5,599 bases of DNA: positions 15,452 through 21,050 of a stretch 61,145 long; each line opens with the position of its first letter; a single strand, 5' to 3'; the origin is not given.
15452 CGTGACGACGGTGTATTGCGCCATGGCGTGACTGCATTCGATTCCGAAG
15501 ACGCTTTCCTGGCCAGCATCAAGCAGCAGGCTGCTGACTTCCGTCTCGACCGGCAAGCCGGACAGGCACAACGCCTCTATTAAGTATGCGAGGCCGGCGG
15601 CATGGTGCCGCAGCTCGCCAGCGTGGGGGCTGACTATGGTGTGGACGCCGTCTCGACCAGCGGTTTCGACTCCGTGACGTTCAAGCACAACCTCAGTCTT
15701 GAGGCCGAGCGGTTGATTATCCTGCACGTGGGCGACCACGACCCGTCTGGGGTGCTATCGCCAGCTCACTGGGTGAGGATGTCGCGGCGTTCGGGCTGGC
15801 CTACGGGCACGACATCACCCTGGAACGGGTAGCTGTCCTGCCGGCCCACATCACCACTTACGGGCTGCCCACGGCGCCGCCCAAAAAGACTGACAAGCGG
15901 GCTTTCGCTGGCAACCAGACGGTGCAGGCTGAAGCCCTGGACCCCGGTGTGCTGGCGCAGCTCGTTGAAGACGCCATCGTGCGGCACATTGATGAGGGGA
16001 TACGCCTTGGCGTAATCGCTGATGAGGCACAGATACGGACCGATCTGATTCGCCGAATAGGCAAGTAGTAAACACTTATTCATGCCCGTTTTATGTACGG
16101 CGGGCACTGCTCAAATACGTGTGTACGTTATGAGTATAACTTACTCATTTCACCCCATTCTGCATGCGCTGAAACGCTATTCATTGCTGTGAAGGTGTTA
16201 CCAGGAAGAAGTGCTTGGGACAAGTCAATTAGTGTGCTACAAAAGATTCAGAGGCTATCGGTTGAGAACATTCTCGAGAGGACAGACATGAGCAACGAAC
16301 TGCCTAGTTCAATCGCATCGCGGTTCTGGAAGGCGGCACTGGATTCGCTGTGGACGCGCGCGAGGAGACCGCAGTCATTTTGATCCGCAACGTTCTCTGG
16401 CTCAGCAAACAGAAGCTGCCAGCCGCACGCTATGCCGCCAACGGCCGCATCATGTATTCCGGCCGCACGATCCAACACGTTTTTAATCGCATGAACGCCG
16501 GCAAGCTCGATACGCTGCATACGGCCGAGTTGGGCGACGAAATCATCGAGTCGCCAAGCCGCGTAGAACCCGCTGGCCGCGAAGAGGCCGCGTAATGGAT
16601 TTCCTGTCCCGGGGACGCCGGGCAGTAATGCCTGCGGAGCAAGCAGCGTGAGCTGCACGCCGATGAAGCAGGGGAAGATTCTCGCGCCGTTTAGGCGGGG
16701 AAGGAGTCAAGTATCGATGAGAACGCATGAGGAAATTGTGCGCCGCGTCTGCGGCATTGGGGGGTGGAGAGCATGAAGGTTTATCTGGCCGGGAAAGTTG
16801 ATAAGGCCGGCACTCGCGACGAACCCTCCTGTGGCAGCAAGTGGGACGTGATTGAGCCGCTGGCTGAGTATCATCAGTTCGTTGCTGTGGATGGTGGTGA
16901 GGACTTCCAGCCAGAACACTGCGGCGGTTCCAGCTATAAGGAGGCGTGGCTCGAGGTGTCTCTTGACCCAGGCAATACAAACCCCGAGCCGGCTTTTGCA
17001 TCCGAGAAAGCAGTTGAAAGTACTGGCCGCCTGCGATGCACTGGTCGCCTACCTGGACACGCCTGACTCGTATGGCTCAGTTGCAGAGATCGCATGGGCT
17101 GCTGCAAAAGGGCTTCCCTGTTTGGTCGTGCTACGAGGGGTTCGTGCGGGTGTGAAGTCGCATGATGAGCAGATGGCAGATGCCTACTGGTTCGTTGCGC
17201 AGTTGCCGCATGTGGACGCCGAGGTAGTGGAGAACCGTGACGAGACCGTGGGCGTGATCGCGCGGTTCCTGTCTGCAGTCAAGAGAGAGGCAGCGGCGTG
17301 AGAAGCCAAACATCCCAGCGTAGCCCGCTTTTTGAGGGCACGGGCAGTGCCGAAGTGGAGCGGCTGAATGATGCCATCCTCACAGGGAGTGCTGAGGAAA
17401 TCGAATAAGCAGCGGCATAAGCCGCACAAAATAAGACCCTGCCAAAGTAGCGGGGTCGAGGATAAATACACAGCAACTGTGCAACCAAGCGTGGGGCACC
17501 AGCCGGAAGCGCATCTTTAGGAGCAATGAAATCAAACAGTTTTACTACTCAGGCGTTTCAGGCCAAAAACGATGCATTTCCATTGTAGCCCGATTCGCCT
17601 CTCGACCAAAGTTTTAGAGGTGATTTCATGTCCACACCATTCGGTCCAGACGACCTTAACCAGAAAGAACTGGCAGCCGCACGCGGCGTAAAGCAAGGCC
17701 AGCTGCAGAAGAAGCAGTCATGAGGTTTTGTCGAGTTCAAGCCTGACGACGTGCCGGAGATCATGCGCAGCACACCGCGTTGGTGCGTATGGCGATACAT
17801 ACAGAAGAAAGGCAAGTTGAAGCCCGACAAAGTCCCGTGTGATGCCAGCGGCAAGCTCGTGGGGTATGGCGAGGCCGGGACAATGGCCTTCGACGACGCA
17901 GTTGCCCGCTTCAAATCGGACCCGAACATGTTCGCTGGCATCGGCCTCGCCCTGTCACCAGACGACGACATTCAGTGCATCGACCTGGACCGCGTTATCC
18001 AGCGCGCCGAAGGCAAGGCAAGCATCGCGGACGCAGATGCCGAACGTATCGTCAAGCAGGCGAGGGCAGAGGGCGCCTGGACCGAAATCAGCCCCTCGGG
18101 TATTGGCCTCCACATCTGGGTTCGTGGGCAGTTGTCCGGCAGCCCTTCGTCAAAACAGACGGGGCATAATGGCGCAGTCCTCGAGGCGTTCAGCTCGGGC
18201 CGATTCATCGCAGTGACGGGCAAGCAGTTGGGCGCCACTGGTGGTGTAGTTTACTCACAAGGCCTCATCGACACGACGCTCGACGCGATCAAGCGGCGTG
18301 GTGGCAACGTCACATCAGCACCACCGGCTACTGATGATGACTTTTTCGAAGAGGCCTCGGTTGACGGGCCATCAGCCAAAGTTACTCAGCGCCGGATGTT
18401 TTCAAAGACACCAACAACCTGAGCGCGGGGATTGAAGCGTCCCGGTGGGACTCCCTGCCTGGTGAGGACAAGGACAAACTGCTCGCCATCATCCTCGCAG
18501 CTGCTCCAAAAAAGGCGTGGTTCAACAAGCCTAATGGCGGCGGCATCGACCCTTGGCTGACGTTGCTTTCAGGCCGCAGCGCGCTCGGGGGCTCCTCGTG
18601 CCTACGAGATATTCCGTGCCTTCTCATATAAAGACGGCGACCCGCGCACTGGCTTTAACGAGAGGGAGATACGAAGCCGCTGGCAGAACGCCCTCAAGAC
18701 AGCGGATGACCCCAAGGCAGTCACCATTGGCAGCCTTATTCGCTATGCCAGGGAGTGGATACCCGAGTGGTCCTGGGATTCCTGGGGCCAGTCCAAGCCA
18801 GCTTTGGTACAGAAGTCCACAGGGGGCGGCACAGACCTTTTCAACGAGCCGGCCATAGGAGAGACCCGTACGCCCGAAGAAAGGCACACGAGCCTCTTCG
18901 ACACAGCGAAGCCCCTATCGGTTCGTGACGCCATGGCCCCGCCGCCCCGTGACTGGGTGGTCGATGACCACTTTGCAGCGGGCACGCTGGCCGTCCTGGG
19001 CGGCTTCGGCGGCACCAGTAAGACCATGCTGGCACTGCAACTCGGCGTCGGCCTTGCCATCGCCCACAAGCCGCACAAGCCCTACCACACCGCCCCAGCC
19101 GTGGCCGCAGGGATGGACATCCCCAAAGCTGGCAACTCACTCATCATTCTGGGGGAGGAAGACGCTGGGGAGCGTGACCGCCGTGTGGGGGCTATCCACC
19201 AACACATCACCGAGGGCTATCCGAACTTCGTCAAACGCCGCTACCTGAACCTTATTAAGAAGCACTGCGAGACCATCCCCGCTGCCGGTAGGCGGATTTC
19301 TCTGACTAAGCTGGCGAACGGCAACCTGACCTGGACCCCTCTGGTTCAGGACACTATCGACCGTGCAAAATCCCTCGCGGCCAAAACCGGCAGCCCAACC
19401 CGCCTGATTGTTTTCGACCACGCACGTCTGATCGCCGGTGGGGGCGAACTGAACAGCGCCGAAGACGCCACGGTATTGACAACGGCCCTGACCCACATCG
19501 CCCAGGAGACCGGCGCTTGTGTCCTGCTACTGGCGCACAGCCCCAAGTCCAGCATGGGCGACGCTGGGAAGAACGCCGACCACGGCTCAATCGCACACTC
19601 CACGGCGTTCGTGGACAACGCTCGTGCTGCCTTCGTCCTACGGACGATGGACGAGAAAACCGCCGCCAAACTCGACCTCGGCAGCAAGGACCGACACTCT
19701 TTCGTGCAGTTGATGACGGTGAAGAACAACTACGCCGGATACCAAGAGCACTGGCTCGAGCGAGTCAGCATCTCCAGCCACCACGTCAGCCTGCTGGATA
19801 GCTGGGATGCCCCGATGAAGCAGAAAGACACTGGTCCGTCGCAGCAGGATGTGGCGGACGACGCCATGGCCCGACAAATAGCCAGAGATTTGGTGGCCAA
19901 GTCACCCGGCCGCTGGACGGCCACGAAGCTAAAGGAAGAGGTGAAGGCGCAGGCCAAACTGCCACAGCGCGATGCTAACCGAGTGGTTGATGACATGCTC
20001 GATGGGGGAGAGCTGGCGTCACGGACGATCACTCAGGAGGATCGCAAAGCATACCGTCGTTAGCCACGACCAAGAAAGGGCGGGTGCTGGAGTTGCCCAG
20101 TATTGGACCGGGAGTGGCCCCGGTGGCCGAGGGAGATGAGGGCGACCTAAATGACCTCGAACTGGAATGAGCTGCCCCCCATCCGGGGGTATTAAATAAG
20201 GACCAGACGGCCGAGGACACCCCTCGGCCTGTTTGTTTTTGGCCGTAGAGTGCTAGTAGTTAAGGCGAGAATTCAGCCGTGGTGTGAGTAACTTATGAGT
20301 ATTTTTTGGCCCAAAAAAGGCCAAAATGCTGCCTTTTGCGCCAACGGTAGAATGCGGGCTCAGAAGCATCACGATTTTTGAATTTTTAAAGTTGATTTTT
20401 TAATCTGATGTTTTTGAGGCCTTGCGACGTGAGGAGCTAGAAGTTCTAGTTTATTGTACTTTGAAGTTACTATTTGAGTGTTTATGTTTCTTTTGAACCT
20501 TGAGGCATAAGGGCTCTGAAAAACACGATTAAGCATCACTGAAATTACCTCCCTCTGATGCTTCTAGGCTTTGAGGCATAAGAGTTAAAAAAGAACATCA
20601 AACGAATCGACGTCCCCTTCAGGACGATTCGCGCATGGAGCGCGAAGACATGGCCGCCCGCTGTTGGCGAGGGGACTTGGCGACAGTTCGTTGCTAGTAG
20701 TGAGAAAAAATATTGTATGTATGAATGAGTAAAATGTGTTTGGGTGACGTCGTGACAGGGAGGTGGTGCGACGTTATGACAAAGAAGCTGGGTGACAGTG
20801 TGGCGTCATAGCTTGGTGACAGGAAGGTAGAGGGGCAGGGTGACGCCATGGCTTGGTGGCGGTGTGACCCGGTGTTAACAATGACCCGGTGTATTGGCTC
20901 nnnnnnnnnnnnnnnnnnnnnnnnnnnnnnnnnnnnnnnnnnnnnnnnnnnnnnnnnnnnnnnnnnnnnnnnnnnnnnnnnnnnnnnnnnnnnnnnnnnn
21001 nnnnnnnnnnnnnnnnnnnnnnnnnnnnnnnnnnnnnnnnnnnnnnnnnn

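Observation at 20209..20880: Putative origin of replication: terminator, an approximately 25% GC tract, then six iterons with perfect 24-bp phasing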

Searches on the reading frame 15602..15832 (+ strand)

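Call 63: search_protein_families(library=phrogs, max_evalue=0.001, proteins=[window:15602-15832:+])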
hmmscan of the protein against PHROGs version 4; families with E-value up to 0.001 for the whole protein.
window:15602-15832:+ (76 aa): 1 family
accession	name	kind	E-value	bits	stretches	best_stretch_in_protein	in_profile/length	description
phrog_6247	-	DNA, RNA and nucleotide metabolism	0.00055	20.2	1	5-51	131-184/303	DNA topoisomerase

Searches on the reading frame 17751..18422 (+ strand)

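Call 6: search_protein_families(library=pfam, proteins=[window:17751-18422:+], max_evalue=0.01)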
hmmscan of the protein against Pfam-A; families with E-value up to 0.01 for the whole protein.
window:17751-18422:+ (223 aa): 0 families

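Call 63: search_protein_families(library=phrogs, max_evalue=0.001, proteins=[window:17751-18422:+])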
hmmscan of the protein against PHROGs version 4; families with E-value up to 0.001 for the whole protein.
window:17751-18422:+ (223 aa): 5 families
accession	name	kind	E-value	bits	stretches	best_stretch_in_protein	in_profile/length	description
phrog_13901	-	DNA, RNA and nucleotide metabolism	1.1e-25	91.5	1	2-163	12-164/341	DNA primase/helicase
phrog_1829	-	DNA, RNA and nucleotide metabolism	2.4e-24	86.5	1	2-163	7-162/772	DNA primase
phrog_3022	-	DNA, RNA and nucleotide metabolism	2.3e-19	70.3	1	2-160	10-161/788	DNA primase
phrog_8643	-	DNA, RNA and nucleotide metabolism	2.9e-18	67.3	1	1-161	37-172/179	DNA polymerase/primase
phrog_15962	-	DNA, RNA and nucleotide metabolism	8.3e-10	38.5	1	12-163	57-191/835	DNA primase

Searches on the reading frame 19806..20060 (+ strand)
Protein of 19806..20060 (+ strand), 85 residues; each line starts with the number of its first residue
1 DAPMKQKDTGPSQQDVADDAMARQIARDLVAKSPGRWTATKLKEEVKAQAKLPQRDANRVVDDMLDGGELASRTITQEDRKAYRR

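Call 94: predict_structure(alignment_id=A2)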
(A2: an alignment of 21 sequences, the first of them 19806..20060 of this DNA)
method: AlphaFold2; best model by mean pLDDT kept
length: 85 residues; sequences in the alignment: 21
mean_pLDDT: 77.4   pTM: 0.57
mean pLDDT of the five models: 77.4, 75.5, 75.1, 75.0, 74.0
residues with pLDDT >= 90: 15; 70-90: 41; 50-70: 27; < 50: 2
segments of 3 or more residues with pLDDT < 50: none
pLDDT, mean of each block of 10 residues (from residue 1): 53 68 89 84 91 90 86 67 60
secondary structure, 60 per line:
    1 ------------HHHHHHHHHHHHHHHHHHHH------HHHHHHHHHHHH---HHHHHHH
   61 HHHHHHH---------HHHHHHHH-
elements in order: H13-32 H39-50 H54-67 H77-84

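Call 96: fold_search(model_id=the predicted structure, library=pdb)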
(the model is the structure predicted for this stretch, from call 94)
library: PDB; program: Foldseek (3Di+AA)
matches with E <= 10: 326; with E <= 0.001: 0
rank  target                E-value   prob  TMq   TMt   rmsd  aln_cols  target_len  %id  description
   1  2ecb_MODEL_1_A        5.9e-01  0.51  0.39  0.37  10.2        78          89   15  The solution structure of the third homeobox domain of human zinc fingers and homeoboxes protein (released 2007-02-27)
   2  2vbw_A                1.0e+00  0.51  0.40  0.25   4.3        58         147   26  Feast or famine regulatory protein (Rv3291c)from M. tuberculosis complexed with L-Phenylalanine (released 2007-11-06)
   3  2p6t_B                1.0e+00  0.44  0.39  0.23   5.2        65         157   17  CRYSTAL STRUCTURE OF TRANSCRIPTIONAL REGULATOR NMB0573 and L-LEUCINE COMPLEX FROM NEISSERIA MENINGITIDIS (released 2007-04-03)
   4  5duk_B                1.1e+00  0.77  0.46  0.55   2.5        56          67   11  N-terminal structure of putative DNA binding transcription factor from Thermoplasmatales archaeon SCGC AB-539-N05 (released 2015-10-07)
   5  7fby                  1.1e+00  0.66  0.44  0.27   4.3        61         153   15  Crystal Structure of PH0140 from Pyrococcus horikosii OT3 (released 2022-07-20)
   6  7bhy_A                1.1e+00  0.51  0.42  0.57   4.6        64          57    9  DNA-binding domain of DeoR in complex with the DNA operator (released 2021-11-10)
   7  2vt3_B                1.1e+00  0.18  0.32  0.16  13.6        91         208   13  Structure and functional properties of the Bacillus subtilis transcriptional repressor Rex (released 2008-09-09)
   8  2w25_A                1.2e+00  0.44  0.40  0.25   4.3        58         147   26  Crystal structure of Glu104Ala mutant (released 2009-11-17)
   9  2cfx_A                1.3e+00  0.69  0.46  0.30   4.4        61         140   15  Structure of B.subtilis LrpC (released 2006-03-28)
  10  2p5v_C                1.3e+00  0.41  0.40  0.24   5.2        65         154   17  Crystal Structure of Transcriptional Regulator NMB0573 from Neisseria Meningitidis (released 2007-04-03)
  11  2cyy                  1.4e+00  0.25  0.37  0.23  11.8        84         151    8  Crystal structure of PH1519 from Pyrococcus horikosii OT3 (released 2006-09-19)
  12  2mh2_MODEL_1_A        1.5e+00  0.75  0.50  0.62   3.3        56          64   12  Structural insights into the DNA recognition and protein interaction domains reveal fundamental homologous DNA (released 2014-04-16)
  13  2dbb_A                1.5e+00  0.57  0.44  0.28   4.5        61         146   15  Crystal structure of PH0061 (released 2006-06-15)
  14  9w4w                  1.5e+00  0.57  0.44  0.28   4.3        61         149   15  Structure of transcription factor in complex with L-Ile (released 2026-03-25)
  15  8q90_A                1.5e+00  0.33  0.39  0.25   5.8        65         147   18  Halophilic Lrp transcription factor (released 2024-01-31)
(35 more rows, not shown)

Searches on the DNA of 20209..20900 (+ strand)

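Call 68: search_dna_similar(query=window:20209-20900:+, collection=plasmids, mode=distant, max_rows=10, max_evalue=0.01)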
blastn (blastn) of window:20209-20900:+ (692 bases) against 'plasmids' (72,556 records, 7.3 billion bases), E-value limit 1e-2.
No match.
